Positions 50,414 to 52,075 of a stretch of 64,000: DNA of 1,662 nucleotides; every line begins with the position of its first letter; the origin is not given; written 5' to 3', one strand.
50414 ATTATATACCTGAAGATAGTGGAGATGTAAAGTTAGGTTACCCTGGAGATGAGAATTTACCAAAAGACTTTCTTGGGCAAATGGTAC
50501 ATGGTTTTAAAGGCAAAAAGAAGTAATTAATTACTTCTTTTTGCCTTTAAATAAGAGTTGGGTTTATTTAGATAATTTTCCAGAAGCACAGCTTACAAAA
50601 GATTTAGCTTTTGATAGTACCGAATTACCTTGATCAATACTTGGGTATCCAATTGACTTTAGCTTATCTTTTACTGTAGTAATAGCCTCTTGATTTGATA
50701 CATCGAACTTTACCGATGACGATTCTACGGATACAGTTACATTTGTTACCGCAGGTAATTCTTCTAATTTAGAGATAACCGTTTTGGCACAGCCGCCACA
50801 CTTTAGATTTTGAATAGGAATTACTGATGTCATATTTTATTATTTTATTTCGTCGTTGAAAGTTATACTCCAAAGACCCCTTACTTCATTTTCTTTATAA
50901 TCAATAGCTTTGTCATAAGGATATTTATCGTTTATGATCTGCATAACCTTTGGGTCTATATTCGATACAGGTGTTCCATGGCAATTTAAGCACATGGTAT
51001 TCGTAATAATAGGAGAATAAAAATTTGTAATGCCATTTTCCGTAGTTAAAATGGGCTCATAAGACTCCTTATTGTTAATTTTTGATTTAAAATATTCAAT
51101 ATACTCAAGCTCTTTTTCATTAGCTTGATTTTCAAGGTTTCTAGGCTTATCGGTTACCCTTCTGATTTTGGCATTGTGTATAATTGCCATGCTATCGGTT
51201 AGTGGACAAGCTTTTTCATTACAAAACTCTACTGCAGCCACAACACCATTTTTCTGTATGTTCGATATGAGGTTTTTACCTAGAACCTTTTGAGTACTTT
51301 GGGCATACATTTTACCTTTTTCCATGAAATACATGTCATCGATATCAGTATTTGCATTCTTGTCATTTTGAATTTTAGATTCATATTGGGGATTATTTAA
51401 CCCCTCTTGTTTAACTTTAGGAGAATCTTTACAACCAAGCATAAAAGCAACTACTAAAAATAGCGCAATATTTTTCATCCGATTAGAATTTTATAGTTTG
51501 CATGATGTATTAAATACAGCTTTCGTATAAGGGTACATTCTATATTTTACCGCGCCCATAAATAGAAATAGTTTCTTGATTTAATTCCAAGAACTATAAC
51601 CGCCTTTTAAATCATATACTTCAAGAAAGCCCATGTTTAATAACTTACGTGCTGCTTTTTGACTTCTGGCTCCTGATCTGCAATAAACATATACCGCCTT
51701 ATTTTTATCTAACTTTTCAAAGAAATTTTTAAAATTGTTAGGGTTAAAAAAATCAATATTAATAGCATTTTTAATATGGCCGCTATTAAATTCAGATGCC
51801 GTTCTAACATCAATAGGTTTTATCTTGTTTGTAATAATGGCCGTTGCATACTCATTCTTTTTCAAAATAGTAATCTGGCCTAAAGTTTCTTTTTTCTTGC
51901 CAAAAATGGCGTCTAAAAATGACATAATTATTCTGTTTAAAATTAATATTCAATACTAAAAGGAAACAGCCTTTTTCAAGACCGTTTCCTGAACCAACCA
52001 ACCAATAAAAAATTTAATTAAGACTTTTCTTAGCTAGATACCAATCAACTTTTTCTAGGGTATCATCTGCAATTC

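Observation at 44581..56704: Sulfide/persulfide oxidation toolkit dispersed as many small transcription units, each with its own copy of the box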

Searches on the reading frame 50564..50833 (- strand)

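Call 3: search_protein_families(library=pfam, proteins=[window:50564-50833:-])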
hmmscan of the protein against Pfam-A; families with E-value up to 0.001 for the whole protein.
window:50564-50833:- (89 aa): 1 family
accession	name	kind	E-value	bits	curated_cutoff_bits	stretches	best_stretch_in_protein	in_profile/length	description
PF00403.32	HMA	-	1.1e-10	42.2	24.8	1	5-63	2-61/62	Heavy-metal-associated domain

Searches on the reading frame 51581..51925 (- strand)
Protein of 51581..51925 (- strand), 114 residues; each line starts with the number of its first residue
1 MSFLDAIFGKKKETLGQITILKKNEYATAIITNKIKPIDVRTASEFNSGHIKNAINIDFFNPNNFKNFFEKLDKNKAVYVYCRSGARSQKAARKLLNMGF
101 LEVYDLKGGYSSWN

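Call 3: search_protein_families(library=pfam, proteins=[window:51581-51925:-])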
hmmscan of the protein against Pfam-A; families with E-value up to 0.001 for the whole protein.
window:51581-51925:- (114 aa): 1 family
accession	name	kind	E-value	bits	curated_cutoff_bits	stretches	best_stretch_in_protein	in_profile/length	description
PF00581.25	Rhodanese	-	1.7e-22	80.2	22.2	1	25-114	4-100/102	Rhodanese-like domain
